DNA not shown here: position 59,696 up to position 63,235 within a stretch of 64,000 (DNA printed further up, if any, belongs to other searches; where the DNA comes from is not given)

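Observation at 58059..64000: Uncharacterised membrane-protein / giant DUF2868-like protein / DUF3482-like GTPase module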

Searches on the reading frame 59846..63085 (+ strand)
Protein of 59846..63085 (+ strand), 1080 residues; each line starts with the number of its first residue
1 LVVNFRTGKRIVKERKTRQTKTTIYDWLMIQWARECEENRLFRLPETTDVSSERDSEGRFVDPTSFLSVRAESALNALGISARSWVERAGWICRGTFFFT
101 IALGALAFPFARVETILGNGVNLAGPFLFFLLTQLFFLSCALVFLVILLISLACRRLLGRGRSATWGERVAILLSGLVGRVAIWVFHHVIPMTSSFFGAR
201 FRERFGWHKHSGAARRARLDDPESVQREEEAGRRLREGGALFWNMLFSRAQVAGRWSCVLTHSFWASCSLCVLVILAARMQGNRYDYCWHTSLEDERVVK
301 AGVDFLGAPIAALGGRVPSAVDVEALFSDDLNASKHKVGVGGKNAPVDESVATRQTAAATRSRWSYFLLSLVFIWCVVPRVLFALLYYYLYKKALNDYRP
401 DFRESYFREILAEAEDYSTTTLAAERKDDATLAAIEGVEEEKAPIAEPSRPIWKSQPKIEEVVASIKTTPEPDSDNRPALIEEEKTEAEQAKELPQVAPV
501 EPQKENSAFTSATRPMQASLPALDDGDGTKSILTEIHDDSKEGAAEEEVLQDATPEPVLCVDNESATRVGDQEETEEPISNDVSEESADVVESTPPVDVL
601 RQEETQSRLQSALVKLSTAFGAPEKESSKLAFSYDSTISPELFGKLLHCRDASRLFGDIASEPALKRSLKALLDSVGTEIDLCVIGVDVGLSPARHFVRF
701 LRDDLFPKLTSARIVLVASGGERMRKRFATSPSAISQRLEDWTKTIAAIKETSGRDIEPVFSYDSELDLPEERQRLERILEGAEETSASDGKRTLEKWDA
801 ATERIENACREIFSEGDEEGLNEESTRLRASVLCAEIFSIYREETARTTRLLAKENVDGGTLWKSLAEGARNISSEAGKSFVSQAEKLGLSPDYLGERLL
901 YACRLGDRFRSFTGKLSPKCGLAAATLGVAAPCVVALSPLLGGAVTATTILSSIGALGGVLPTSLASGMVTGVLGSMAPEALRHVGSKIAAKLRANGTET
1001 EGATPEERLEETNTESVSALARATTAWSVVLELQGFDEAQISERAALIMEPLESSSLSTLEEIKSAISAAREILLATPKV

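Call 7: search_protein_families(library=pfam, proteins=[window:59846-63085:+], max_evalue=1)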
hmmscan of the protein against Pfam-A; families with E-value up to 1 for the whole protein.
window:59846-63085:+ (1080 aa): 1 family
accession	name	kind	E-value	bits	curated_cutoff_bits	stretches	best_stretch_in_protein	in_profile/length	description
PF11067.13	DUF2868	-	8.8e-22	78.5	26.8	1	242-476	13-198/315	Protein of unknown function (DUF2868)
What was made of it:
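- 59879..63088 (+): ORF2: long-form DUF2868 membrane protein (1069 aa from GTG 59879; alternative starts TTG 59846 and ATG 59930). Pfam DUF2868 E 8.8e-22, 78.5 bits against a cut-off of 26.8 (call 7).
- On Pfam DUF2868 (PF11067): 78.5 bits against a cut-off of 26.8, E 8.8e-22 (call 7).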

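Call 8: search_protein_families(library=ncbifam, proteins=[window:59846-63085:+], max_evalue=1)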
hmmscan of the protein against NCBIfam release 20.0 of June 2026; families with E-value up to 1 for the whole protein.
window:59846-63085:+ (1080 aa): 0 families

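Call 9: find_encoding_contigs(protein=window:59846-63085:+, flank=10000, max_places=6)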
Protein window:59846-63085:+ (1080 aa): no gene with exactly this product is on record in the collection.
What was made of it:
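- Tried and rejected: It found nothing (call 9).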

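Call 12: find_encoding_contigs(protein=window:59930-63085:+, flank=10000, max_places=6)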
Protein window:59930-63085:+ (1052 aa): 5 contigs read that carry it; 4 places shown.
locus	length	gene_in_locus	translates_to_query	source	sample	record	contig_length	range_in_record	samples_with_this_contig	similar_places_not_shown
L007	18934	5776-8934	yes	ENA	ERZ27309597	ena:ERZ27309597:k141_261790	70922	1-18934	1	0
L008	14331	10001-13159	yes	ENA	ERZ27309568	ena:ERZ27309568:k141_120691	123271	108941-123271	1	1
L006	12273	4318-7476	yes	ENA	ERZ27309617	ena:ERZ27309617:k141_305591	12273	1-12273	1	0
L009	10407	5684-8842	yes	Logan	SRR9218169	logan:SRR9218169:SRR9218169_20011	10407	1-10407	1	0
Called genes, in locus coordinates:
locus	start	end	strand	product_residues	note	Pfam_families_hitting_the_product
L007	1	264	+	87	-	?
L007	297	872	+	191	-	PF01196:Ribosomal_L17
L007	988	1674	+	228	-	PF18894:PhageMetallopep (weak)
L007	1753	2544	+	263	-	-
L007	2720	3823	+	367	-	PF03462:PCRF, PF00472:RF-1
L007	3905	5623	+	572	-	-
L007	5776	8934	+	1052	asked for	PF11067:DUF2868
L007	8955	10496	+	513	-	PF01926:MMR_HSR1, PF11981:DUF3482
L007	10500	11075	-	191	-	PF14385:DUF4416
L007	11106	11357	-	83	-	-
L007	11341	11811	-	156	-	-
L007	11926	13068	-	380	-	PF07963:N_methyl, PF07596:SBP_bac_10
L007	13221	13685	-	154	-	-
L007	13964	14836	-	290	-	PF12706:Lactamase_B_2 (weak)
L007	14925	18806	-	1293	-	-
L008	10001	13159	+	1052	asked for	PF11067:DUF2868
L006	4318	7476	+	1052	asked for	PF11067:DUF2868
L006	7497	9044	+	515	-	PF01926:MMR_HSR1, PF11981:DUF3482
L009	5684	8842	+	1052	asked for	PF11067:DUF2868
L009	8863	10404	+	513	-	PF01926:MMR_HSR1, PF11981:DUF3482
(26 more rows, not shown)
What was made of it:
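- Checked: Gene callers also used ATG 59930, giving 1052 aa (call 12).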

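Call 17: search_protein_families(library=pfam, proteins=[L007:8955-10493:+], max_evalue=10)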
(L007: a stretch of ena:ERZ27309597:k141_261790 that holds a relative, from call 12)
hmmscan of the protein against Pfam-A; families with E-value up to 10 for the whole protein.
L007:8955-10493:+ (513 aa): 11 families
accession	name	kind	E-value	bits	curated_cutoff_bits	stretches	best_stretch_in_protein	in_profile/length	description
PF11981.13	DUF3482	-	1.6e-36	126.7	29.2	1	195-451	8-268/293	Domain of unknown function (DUF3482)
PF01926.29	MMR_HSR1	-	3.5e-13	50.1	21.9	1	21-168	2-112/113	50S ribosome-binding GTPase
PF02421.24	FeoB_N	-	3.4e-05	23.8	27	1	20-94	2-74/156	Ferrous iron transport protein B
PF00350.29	Dynamin_N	-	0.0018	18.8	27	1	71-117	103-148/168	Dynamin family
PF09439.16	SRPRB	-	0.0018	18.1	25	1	21-86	6-64/178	Signal recognition particle receptor beta subunit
PF10037.15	MRP-S27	-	0.015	14.7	25.9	1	216-331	297-389/393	Mitochondrial 28S ribosomal protein S27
PF04548.22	AIG1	-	0.061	13.1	27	1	21-91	3-71/212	AIG1 family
PF17674.7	HHH_9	-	0.12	13.7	23.1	1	81-119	32-70/70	HHH domain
PF14075.11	UBN_AB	-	0.22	11.6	25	1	212-271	58-116/211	Ubinuclein conserved middle domain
PF13476.12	AAA_23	-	0.39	11.7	27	1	20-38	21-39/201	AAA domain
PF10247.14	Romo1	-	1.3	9.9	27.6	1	332-350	4-22/66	Reactive mitochondrial oxygen species modulator 1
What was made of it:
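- On GTPase/DUF3482 (PF01926 + PF11981): Full protein from identical contigs: DUF3482 126.7 bits, E 1.6e-36 (call 17).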

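Call 18: find_homologous_proteins(query=window:59930-63085:+, max_evalue=0.001)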
Query window:59930-63085:+ (1052 aa): 32 proteins with E <= 0.001 among 8000 candidates.
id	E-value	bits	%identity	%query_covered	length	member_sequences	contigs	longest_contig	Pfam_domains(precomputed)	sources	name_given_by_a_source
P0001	0.0e+0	2298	99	100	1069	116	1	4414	PF11067.14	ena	-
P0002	0.0e+0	2007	88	100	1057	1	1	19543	PF11067.14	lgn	-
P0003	0.0e+0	1995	88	100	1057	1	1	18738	PF11067.14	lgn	-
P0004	0.0e+0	1963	86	100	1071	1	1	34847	PF11067.14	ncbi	ncbi:MAG: DUF2868 domain-containing protein [Thermoguttaceae bacterium]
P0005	0.0e+0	1941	84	100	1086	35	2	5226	PF11067.14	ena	-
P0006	0.0e+0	1916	84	100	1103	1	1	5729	PF11067.14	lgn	-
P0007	0.0e+0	1633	71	100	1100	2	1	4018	PF11067.14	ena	-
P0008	1.0e-237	810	43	98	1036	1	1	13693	PF11067.14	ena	-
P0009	2.0e-233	796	42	98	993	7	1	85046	PF11067.14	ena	-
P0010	6.0e-228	778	41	98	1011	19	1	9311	PF11067.14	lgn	-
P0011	7.6e-227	774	42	100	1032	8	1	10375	PF11067.14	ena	-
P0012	1.1e-220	754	41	100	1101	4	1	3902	PF11067.14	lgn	-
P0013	7.1e-211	721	39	100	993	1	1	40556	PF11067.14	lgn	-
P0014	6.6e-204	698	40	100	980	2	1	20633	PF11067.14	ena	-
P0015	5.6e-199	682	37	99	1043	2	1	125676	PF11067.14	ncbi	-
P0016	1.4e-196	674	43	41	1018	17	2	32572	PF11067.14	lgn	-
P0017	1.1e-193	664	40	45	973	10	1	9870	PF11067.14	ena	-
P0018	7.0e-188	645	36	99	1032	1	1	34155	PF11067.14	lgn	-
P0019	4.4e-186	639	41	40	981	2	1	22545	PF11067.14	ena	-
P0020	1.8e-184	634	40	41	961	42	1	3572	PF11067.14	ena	-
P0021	4.5e-184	632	38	100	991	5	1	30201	PF11067.14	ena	-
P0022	1.6e-181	624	39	45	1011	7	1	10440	PF11067.14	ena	-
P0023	1.2e-178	614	36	100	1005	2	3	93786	PF11067.14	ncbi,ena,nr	ncbi:MAG: DUF2868 domain-containing protein [Thermoguttaceae bacterium]|nr:DUF2868 domain-containing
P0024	6.4e-172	592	41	37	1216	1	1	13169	PF11067.14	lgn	-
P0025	5.1e-170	586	43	34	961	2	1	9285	PF11067.14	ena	-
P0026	1.7e-164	568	36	100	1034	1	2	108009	PF11067.14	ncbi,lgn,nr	ncbi:MAG: DUF2868 domain-containing protein [Planctomycetia bacterium]|nr:DUF2868 domain-containing 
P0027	5.3e-158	546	39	45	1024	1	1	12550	PF11067.14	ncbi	-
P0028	2.6e-155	537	43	41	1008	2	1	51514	PF11067.14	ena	-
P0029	1.2e-152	528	40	45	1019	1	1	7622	PF11067.14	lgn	-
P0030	1.0e-150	522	33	99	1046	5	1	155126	PF11067.14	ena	-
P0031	5.0e-147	510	40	45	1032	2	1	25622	PF02095.22,PF11067.14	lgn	-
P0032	2.2e-86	309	26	99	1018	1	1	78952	PF11067.14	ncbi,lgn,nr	ncbi:MAG: DUF2868 domain-containing protein [Planctomycetia bacterium]|nr:DUF2868 domain-containing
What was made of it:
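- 59879..63088 (+): 32 long-form homologues, all from Thermoguttaceae/Planctomycetia (call 18).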

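Call 19: find_homologous_proteins(query=L007:8955-10493:+, max_evalue=0.001)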
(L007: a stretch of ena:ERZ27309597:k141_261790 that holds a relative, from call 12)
Query L007:8955-10493:+ (513 aa): 90 proteins with E <= 0.001 among 8000 candidates.
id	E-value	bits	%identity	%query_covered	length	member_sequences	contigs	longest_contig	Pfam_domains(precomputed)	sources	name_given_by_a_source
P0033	0.0e+0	1079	97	100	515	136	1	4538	PF11981.14,PF01926.30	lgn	-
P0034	2.1e-276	935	83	100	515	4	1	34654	PF11981.14,PF01926.30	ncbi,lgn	-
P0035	6.1e-206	703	99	63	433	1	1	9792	PF11981.14,PF01926.30,PF02421.25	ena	-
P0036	5.0e-168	578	55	99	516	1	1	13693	PF11981.14,PF01926.30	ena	-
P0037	1.6e-167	576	55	98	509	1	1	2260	PF11981.14,PF01926.30,PF02421.25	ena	-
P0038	4.4e-167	575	56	98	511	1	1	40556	PF11981.14,PF01926.30,PF02421.25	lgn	-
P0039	1.5e-166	573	55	98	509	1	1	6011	PF11981.14,PF01926.30,PF02421.25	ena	-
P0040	4.7e-166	571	55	98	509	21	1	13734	PF11981.14,PF01926.30,PF02421.25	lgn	-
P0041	3.1e-165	568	55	98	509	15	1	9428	PF11981.14,PF01926.30,PF02421.25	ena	-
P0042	3.9e-165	568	55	99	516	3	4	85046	PF11981.14,PF01926.30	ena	-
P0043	7.9e-164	564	54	99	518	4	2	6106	PF11981.14,PF01926.30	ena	-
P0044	4.7e-155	535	55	96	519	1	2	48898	PF11981.14,PF01926.30,PF02421.25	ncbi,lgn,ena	-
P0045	7.9e-152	524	49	98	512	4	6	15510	PF11981.14,PF01926.30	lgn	-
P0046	4.0e-149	515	49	98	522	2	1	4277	PF11981.14,PF01926.30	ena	-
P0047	9.5e-149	514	50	98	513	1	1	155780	PF11981.14,PF01926.30,PF02421.25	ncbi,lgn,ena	-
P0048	4.6e-148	512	61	32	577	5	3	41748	PF11981.14,PF01926.30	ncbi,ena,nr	ncbi:MAG: DUF3482 domain-containing protein [Thermoguttaceae bacterium]|nr:DUF3482 domain-containing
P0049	5.4e-148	512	48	98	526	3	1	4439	PF11981.14,PF01926.30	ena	-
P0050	8.5e-148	511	49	98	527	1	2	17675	PF11981.14,PF01926.30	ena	-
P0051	6.8e-147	508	47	98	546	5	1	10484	PF11981.14,PF01926.30,PF02421.25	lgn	-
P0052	3.5e-146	506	47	98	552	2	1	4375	PF11981.14,PF01926.30,PF02421.25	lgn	-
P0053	4.4e-146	505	48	98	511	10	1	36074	PF11981.14,PF01926.30,PF02421.25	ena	-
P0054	1.0e-145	504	49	98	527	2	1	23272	PF11981.14,PF01926.30,PF02421.25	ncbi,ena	-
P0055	1.2e-145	504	47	98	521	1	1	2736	PF11981.14,PF01926.30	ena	-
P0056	2.5e-145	503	50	98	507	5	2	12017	PF11981.14,PF01926.30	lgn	-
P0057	3.4e-145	502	48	98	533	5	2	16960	PF11981.14,PF01926.30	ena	-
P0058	5.0e-144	499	48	98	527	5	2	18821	PF11981.14,PF01926.30,PF02421.25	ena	-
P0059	1.0e-143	498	49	98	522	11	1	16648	PF11981.14,PF01926.30,PF02421.25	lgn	-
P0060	1.1e-143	497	48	98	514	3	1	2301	PF11981.14,PF01926.30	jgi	-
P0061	3.3e-143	496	48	98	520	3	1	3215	PF11981.14,PF01926.30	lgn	-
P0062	1.2e-142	494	48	98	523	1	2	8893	PF11981.14,PF01926.30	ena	-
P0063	3.2e-142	493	48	98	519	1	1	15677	PF11981.14,PF01926.30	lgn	-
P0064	3.7e-142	492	48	98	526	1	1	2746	PF11981.14,PF01926.30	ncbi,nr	ncbi:MAG: DUF3482 domain-containing protein [Thermoguttaceae bacterium]|nr:DUF3482 domain-containing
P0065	4.6e-142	492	48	98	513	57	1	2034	PF11981.14,PF01926.30,PF02421.25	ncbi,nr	ncbi:MAG: DUF3482 domain-containing protein [Thermoguttaceae bacterium]|nr:DUF3482 domain-containing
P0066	9.0e-142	491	47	98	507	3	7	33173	PF11981.14,PF01926.30,PF02421.25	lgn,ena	-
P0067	3.2e-141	489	46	98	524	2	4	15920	PF11981.14,PF01926.30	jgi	-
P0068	3.6e-141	489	46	98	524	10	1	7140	PF11981.14,PF01926.30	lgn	-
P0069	5.5e-141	489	50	98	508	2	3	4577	PF11981.14,PF01926.30,PF02421.25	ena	-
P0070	1.7e-140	487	48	98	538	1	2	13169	PF11981.14,PF01926.30,PF02421.25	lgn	-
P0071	2.8e-140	486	48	98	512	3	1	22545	PF11981.14,PF01926.30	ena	-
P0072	2.7e-139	483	48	98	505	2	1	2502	PF11981.14,PF01926.30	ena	-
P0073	2.1e-138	480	48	98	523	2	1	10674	PF11981.14,PF01926.30,PF02421.25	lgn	-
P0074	3.1e-138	479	46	98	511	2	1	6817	PF11981.14,PF01926.30,PF02421.25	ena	-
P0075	6.6e-138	478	46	98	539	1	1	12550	PF11981.14,PF01926.30,PF02421.25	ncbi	-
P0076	7.7e-138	478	47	98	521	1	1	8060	PF11981.14,PF01926.30,PF02421.25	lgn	-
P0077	2.0e-136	474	47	98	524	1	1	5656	PF11981.14,PF01926.30,PF02421.25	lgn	-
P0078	4.8e-135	469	45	98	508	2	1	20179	PF11981.14,PF01926.30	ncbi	-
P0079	8.0e-132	458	45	98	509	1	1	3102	PF11981.14,PF01926.30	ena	-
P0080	7.1e-131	455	45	98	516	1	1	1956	PF11981.14,PF01926.30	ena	-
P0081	3.0e-119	417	45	98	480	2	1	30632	PF11981.14,PF01926.30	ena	-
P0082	2.0e-117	411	42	98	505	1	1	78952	PF11981.14,PF01926.30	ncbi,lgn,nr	ncbi:MAG: DUF3482 domain-containing protein [Planctomycetia bacterium]|nr:DUF3482 domain-containing 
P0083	4.2e-116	406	53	62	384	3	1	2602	PF11981.14,PF01926.30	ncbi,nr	ncbi:MAG: DUF3482 domain-containing protein, partial [Thermoguttaceae bacterium]|nr:DUF3482 domain-c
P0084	5.5e-116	406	57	61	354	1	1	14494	PF11981.14,PF01926.30,PF02421.25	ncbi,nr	ncbi:MAG: DUF3482 domain-containing protein, partial [Thermoguttaceae bacterium]|nr:DUF3482 domain-c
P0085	1.0e-111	392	45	82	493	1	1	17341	PF11981.14,PF01926.30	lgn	-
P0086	1.2e-111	392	42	94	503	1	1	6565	PF11981.14,PF10247.15,PF01926.30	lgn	-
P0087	1.6e-108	382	41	88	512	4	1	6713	PF11981.14,PF01926.30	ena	-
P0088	3.1e-108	381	43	87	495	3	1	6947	PF11981.14,PF01926.30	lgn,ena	-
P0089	1.4e-107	378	56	61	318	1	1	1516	PF11981.14,PF01926.30,PF02421.25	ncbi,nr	ncbi:MAG: DUF3482 domain-containing protein, partial [Thermoguttaceae bacterium]|nr:DUF3482 domain-c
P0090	2.9e-106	374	41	87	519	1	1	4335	PF11981.14,PF01926.30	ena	-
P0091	3.8e-106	374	44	85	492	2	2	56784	PF11981.14,PF01926.30,PF02421.25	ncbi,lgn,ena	-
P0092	2.4e-105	371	57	59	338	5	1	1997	PF11981.14,PF01926.30,PF02421.25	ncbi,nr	ncbi:MAG: DUF3482 domain-containing protein, partial [Thermoguttaceae bacterium]|nr:DUF3482 domain-c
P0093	3.1e-105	371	45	83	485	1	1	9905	PF11981.14,PF01926.30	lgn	-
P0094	8.1e-105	369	41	89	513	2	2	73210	PF11981.14,PF01926.30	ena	-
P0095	1.4e-104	369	51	58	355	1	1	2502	PF11981.14,PF01926.30,PF02421.25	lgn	-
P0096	3.6e-104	367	42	83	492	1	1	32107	PF11981.14,PF01926.30,PF02421.25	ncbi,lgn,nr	ncbi:MAG: DUF3482 domain-containing protein [Planctomycetia bacterium]|nr:DUF3482 domain-containing 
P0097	1.8e-103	365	44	83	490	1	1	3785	PF11981.14,PF01926.30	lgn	-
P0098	1.2e-102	362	42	83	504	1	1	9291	PF11981.14,PF01926.30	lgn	-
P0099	6.8e-102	360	41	92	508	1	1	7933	PF11981.14,PF01926.30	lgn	-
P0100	9.6e-102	359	43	83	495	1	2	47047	PF11981.14,PF01926.30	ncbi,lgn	-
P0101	7.1e-99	350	41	93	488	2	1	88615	PF11981.14,PF01926.30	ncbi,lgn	-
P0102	6.5e-30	122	31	79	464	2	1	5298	PF11981.14,PF01926.30,PF02421.25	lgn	-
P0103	8.3e-30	122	31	80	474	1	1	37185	PF11981.14,PF01926.30,PF02421.25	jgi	jgi:hypothetical protein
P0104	4.1e-28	116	30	80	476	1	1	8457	PF11981.14,PF01926.30,PF00009.34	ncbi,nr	ncbi:MAG: DUF3482 domain-containing protein [Comamonadaceae bacterium]|nr:MAG: DUF3482 domain-contai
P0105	1.7e-26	111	30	80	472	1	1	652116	PF11981.14,PF01926.30,PF00009.34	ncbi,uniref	ncbi:GTPase/DUF3482 domain-containing protein [Variovorax humicola]|uniref:GTPase/DUF3482 domain-con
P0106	2.7e-25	107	29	80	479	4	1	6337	PF11981.14,PF01926.30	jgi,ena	-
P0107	1.5e-24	105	29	57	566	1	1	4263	PF11981.14,PF01926.30,PF00009.34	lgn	-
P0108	2.0e-24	104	29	57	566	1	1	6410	PF11981.14,PF01926.30,PF00009.34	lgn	-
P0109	3.2e-20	90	27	80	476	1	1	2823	PF11981.14,PF01926.30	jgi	jgi:hypothetical protein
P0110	7.6e-20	89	30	72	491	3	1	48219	PF11981.14,PF01926.30,PF00009.34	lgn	-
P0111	1.8e-19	88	24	68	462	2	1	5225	PF11981.14,PF01926.30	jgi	-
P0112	1.9e-15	75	27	69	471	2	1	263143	PF11981.14,PF01926.30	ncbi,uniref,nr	ncbi:GTPase/DUF3482 domain-containing protein [Pelovirga terrestris]|uniref:GTPase/DUF3482 domain-co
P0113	4.4e-14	70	26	78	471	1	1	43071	PF11981.14,PF01926.30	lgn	-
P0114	2.0e-13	68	-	-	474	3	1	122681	PF11981.14,PF01926.30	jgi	-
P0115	4.0e-13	67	26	71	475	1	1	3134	PF11981.14,PF01926.30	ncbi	ncbi:MAG: DUF3482 domain-containing protein [Planctomycetota bacterium]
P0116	4.2e-12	64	23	67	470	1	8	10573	PF11981.14,PF01926.30,PF00350.30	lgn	-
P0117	1.4e-10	59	26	66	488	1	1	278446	PF11981.14,PF01926.30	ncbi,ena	-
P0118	3.3e-10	57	26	66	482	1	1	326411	PF11981.14,PF01926.30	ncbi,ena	-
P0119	4.8e-10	57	24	38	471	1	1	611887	PF11981.14,PF01926.30,PF00350.30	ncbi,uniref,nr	ncbi:GTPase/DUF3482 domain-containing protein [Marinobacter sp. JSM 1782161]|uniref:GTPase/DUF3482 d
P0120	8.2e-10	56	24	72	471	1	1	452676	PF11981.14,PF01926.30,PF00350.30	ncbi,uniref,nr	ncbi:GTPase/DUF3482 domain-containing protein [Marinobacter bohaiensis]|uniref:GTPase/DUF3482 domain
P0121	1.2e-8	52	22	68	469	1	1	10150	PF11981.14,PF01926.30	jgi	jgi:GTPase Era involved in 16S rRNA processing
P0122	1.3e-8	52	42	17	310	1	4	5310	PF11981.14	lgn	-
